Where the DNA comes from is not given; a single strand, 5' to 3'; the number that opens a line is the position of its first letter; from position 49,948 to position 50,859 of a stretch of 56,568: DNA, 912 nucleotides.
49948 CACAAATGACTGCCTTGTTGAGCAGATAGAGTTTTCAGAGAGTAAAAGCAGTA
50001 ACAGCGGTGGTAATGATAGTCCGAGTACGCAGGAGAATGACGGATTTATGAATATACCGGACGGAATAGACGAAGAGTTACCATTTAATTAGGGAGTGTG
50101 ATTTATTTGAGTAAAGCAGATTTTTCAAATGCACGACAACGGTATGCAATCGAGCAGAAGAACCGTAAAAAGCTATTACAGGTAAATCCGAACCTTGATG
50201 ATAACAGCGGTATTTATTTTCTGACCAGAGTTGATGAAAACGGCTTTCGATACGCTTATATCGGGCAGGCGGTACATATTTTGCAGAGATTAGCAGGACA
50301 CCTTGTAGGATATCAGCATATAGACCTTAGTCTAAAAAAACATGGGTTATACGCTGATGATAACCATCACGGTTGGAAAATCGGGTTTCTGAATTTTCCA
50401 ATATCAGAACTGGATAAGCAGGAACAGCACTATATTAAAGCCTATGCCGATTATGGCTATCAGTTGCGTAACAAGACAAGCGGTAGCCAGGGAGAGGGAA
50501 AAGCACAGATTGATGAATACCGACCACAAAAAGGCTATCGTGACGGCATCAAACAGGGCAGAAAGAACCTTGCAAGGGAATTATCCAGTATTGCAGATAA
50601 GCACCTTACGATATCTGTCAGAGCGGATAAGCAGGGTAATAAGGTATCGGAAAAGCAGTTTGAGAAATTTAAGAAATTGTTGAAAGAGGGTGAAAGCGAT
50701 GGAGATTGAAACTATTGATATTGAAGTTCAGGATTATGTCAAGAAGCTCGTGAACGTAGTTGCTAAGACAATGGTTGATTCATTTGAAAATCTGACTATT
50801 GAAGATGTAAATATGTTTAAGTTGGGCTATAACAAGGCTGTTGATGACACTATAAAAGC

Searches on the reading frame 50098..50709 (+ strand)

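Call 36: search_protein_families(library=phrogs, proteins=[window:50098-50709:+], max_evalue=0.001)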
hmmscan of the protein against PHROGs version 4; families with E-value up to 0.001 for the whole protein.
window:50098-50709:+ (203 aa): 1 family
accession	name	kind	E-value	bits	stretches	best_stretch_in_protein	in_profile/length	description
phrog_19106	-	unknown function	2e-96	322.6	1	11-199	6-194/197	-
